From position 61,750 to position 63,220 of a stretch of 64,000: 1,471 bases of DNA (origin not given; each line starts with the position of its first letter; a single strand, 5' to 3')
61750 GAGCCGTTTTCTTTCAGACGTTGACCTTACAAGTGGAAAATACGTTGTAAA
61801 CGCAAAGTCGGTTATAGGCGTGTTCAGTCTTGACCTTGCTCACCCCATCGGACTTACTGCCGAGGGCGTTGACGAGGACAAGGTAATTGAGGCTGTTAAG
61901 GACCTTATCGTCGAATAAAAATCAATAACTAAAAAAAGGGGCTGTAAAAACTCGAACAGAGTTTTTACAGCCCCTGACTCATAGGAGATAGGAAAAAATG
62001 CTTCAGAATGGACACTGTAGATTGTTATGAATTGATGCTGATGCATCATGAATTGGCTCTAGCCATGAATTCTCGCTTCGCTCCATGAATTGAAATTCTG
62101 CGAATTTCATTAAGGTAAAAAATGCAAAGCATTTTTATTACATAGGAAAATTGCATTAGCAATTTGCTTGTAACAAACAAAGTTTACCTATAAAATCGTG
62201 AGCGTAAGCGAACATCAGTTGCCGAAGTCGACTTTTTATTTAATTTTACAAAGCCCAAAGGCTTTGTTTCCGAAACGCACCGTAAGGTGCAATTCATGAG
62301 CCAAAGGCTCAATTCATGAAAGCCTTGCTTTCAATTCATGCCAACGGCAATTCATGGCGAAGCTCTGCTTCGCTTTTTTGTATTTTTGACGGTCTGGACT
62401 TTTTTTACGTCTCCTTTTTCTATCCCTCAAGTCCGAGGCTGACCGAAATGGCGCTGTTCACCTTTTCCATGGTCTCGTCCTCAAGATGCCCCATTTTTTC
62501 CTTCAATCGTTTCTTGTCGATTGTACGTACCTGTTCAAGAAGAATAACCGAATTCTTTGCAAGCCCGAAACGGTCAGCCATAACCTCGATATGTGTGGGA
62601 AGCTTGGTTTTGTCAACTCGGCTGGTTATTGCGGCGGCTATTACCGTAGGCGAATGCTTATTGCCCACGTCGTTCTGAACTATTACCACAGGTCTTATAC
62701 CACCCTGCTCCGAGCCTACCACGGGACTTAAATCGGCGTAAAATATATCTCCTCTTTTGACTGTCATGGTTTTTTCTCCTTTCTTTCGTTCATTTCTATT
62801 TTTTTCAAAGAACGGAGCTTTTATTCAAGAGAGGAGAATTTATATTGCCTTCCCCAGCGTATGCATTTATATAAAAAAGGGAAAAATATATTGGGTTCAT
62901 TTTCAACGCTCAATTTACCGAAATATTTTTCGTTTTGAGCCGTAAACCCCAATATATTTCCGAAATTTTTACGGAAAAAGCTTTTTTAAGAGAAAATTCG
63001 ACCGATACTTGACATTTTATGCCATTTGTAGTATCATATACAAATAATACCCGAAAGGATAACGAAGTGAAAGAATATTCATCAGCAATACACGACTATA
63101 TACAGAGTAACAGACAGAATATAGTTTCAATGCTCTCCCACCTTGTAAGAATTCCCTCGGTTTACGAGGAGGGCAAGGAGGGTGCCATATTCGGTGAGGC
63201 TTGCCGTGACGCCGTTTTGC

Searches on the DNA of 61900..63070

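Call 32: search_rna_families(source=window, start=61900, end=63070, threshold=evalue, max_evalue=5)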
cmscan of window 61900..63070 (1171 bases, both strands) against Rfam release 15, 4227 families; matches with E-value up to 5: 10.
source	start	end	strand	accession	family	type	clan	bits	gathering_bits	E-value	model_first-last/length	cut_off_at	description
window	62109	62183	+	RF02902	AaHKsRNA22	Gene; sRNA;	-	22.9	39.8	0.097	1-101/101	no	Aggregatibacter sRNA 22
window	61944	61970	+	RF00900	mir-255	Gene; miRNA;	-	22.2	50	0.4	1-59/59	no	mir-255 microRNA precursor family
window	62738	62843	+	RF01180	snoR110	Gene; snRNA; snoRNA; HACA-box;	-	20.2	44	2.1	1-89/89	no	Small nucleolar RNA snoR110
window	62894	62939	-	RF01376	CRISPR-DR63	Gene; CRISPR;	CL00015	19.4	37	4.7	1-37/37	no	CRISPR RNA direct repeat element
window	62877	62968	+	RF00643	MIR171_1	Gene; miRNA;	CL00099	19.3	48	1.4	1-101/101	no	MIR171_1 microRNA precursor family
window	62270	62341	-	RF01706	Gut-1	Gene; sRNA;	-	19.1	50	0.82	1-77/77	no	Gut-1 RNA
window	62751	62836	-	RF01625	ceN28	Gene; snRNA; snoRNA; CD-box;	-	17.2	70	1.7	1-88/88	no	Caenorhabditis snoRNA ceN28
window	62206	62296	-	RF02150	MESTIT1_3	Gene; lncRNA;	-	16.9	60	0.88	1-99/99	no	MEST intronic transcript 1, antisense RNA conserved region 3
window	62103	62164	-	RF01166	sn3071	Gene; snRNA; snoRNA; CD-box;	-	16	40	4.7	1-77/77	no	Small nucleolar RNA sn3071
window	62791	62960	-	RF00171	Tombus_5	Cis-reg;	-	15.1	43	3.9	1-166/166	no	Tombusvirus 5' UTR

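Call 33: search_rna_families(source=window, start=61990, end=62400, threshold=evalue, max_evalue=10, show_alignments=4)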
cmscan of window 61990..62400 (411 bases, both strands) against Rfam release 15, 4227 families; matches with E-value up to 10: 7.
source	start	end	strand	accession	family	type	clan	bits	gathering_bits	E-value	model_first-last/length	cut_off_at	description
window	62109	62183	+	RF02902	AaHKsRNA22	Gene; sRNA;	-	22.9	39.8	0.034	1-101/101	no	Aggregatibacter sRNA 22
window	62270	62341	-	RF01706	Gut-1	Gene; sRNA;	-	19.1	50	0.29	1-77/77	no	Gut-1 RNA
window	61991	62167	+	RF01459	rliE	Gene; sRNA;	-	18.3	90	1.1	1-222/222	no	Listeria sRNA rliE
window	62206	62296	-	RF02150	MESTIT1_3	Gene; lncRNA;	-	16.9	60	0.31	1-99/99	no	MEST intronic transcript 1, antisense RNA conserved region 3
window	62103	62164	-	RF01166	sn3071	Gene; snRNA; snoRNA; CD-box;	-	16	40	1.6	1-77/77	no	Small nucleolar RNA sn3071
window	62114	62189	+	RF00271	SNORD60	Gene; snRNA; snoRNA; CD-box;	CL00066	15.9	42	3.3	1-83/83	no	Small nucleolar RNA SNORD60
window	62287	62333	-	RF01795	FourU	Cis-reg; thermoregulator;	-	14.3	60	4.1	1-65/65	no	FourU thermometer RNA element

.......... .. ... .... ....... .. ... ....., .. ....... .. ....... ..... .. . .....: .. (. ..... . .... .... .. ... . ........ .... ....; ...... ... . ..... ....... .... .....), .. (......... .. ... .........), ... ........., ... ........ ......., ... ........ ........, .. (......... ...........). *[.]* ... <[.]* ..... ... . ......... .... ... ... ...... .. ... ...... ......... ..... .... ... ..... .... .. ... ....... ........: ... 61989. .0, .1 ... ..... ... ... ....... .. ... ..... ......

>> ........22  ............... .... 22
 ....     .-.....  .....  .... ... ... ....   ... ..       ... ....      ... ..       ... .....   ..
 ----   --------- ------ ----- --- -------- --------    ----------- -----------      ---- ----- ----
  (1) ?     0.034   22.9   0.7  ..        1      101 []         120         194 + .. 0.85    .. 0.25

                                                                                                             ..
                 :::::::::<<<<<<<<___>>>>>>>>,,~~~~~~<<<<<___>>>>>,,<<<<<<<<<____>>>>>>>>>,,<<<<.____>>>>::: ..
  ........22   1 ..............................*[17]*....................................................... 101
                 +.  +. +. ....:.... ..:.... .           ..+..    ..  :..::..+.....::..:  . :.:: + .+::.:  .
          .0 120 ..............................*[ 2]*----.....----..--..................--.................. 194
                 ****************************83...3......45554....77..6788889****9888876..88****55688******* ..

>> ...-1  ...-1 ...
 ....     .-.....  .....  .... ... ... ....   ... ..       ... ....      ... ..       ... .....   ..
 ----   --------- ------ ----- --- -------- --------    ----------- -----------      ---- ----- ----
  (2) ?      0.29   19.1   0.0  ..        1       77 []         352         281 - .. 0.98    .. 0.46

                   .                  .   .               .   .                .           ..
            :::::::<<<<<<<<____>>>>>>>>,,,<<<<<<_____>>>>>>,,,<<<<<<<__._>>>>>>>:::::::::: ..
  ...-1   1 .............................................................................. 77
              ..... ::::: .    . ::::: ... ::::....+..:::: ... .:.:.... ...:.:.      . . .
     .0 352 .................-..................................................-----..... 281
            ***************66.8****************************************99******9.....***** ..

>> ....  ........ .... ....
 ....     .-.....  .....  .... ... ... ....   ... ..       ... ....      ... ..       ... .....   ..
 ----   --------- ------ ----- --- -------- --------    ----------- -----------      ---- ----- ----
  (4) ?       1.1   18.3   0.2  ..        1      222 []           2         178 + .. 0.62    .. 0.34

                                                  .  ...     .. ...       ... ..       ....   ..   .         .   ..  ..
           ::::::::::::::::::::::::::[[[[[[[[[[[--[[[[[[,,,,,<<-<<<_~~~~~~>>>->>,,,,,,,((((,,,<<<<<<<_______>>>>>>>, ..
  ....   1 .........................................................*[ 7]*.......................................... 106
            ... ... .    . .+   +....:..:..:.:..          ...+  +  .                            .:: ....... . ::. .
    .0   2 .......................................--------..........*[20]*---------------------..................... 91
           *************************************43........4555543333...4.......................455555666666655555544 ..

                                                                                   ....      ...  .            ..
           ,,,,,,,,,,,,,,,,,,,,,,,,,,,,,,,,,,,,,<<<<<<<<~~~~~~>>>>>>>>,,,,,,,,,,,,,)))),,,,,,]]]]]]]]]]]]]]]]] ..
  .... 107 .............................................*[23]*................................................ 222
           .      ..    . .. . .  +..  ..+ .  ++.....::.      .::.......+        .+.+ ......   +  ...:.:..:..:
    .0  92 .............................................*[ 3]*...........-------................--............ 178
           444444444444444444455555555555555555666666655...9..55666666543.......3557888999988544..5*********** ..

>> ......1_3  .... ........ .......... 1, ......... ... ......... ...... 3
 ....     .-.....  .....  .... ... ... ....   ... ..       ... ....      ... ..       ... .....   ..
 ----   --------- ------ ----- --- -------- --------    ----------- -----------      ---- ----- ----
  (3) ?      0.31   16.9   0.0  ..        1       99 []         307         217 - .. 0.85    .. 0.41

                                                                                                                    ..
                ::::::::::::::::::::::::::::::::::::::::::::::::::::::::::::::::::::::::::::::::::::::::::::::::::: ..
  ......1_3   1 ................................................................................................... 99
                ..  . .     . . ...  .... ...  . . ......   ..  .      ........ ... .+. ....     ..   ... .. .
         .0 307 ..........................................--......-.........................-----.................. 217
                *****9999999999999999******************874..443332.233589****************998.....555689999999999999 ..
